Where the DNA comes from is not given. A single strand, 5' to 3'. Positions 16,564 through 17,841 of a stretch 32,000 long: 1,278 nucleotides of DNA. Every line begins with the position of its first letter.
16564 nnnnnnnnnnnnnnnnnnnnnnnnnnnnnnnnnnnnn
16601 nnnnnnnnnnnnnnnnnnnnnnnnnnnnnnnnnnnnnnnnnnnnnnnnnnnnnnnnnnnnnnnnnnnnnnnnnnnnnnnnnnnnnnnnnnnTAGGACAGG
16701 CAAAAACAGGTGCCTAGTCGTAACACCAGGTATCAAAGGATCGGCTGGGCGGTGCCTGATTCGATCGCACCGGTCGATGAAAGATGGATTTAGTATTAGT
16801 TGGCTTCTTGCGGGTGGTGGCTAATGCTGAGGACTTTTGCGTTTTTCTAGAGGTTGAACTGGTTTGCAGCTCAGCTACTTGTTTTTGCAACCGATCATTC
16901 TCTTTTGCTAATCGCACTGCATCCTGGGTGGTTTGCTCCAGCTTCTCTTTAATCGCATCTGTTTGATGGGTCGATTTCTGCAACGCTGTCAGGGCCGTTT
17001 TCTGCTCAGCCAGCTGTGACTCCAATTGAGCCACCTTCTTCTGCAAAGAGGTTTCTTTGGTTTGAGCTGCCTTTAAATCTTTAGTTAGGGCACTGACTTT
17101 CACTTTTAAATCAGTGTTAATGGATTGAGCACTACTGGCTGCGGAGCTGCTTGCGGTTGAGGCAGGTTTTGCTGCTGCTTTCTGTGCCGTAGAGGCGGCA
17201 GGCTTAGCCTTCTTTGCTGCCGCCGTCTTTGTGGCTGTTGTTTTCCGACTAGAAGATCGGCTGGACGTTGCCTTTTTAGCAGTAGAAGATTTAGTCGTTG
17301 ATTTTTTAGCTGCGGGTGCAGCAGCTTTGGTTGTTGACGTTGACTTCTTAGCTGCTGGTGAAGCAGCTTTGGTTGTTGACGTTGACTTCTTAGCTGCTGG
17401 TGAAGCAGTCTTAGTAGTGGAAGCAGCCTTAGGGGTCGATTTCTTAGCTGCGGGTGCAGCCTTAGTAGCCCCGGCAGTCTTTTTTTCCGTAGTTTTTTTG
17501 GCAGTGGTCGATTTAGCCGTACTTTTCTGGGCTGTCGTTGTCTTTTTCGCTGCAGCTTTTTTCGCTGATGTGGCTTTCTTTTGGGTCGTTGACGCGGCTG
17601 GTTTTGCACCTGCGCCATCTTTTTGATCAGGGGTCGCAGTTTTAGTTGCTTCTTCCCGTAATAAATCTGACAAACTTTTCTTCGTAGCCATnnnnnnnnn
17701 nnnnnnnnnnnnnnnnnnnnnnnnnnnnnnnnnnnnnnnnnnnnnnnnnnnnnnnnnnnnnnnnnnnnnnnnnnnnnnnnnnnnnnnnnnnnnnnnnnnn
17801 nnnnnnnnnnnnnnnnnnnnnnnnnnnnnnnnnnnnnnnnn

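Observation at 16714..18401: ParA-like ATPase translationally coupled to a long histone-H1-like, coiled-coil, C-terminal-Trp protein: an McdA/McdB-like or novel cargo-positioning pair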

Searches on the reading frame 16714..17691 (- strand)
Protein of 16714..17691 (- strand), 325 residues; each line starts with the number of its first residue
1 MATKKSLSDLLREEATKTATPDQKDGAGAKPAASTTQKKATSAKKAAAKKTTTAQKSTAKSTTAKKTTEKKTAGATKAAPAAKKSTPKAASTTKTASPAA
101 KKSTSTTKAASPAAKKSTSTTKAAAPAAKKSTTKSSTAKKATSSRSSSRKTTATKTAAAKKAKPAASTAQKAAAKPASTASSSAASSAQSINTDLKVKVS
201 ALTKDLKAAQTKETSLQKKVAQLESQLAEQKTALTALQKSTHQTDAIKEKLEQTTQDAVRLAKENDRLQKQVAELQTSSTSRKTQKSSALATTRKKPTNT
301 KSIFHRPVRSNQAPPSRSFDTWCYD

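Call 4: search_protein_families(library=pfam, proteins=[window:16714-17691:-], max_evalue=0.01)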
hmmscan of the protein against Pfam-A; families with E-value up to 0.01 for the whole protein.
window:16714-17691:- (325 aa): 0 families

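Call 5: search_protein_families(library=ncbifam, proteins=[window:16714-17691:-], max_evalue=0.01)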
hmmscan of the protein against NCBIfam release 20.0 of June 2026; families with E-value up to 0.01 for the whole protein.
window:16714-17691:- (325 aa): 1 family
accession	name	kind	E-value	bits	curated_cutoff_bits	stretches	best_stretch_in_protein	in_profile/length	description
TIGR04211.1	SH3_and_anchor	equivalog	2.8e-05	23.8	65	1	192-289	61-158/198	TIGR04211 family SH3 domain-containing protein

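Call 8: find_homologous_proteins(query=window:16714-17691:-)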
Query window:16714-17691:-: 8000 candidates shared short words with the query, none scored E <= 0.001.

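Call 52: predict_structure(alignment_id=A3)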
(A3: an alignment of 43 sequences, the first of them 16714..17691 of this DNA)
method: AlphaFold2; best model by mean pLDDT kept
length: 325 residues; sequences in the alignment: 43
mean_pLDDT: 63.5   pTM: 0.38
mean pLDDT of the five models: 63.5, 63.4, 62.4, 60.1, 59.8
residues with pLDDT >= 90: 86; 70-90: 20; 50-70: 94; < 50: 125
segments of 3 or more residues with pLDDT < 50: 1-3, 20-28, 32-52, 54-65, 71-78, 109-111, 113-115, 117-123, 127-159, 286-288
pLDDT, mean of each block of 10 residues (from residue 1): 63 65 46 44 43 45 48 47 52 52 50 46 47 44 44 44 51 55 78 94 96 97 97 97 97 97 97 88 53 53 53 54 53
secondary structure, 60 per line:
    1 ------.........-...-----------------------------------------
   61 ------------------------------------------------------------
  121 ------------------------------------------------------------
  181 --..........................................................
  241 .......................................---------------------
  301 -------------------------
elements in order: H7-15 H183-279

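Call 86: search_protein_representatives(alignment_id=A3)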
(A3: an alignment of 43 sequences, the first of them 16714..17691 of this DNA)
Query: 43 sequences, 236 profile positions. Proteins with E-value up to 0.001 (for the whole library): 903; up to 1e-10: 414; up to 1e-30: 87. The best 150 are listed.
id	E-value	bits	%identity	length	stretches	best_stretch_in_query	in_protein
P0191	7.1e-62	226.0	-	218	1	1-236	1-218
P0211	5.1e-61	223.2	-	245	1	1-236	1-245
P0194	7.5e-59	216.1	-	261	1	1-236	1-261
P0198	7.7e-59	216.1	-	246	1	1-236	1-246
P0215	7.8e-59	216.0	-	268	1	1-236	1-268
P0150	3.9e-58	213.7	-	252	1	1-236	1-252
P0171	2.7e-56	207.7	-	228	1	1-236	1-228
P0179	2.3e-55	204.7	-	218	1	1-236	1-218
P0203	4.1e-55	203.9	-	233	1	1-236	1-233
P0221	1.8e-52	195.2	-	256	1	1-236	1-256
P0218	1.4e-51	192.2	-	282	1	1-236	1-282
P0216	5.2e-51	190.4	-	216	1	1-236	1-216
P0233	4.2e-50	187.5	-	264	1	1-236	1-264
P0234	1.1e-49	186.1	-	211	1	1-236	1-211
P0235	2.5e-47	178.4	-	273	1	1-236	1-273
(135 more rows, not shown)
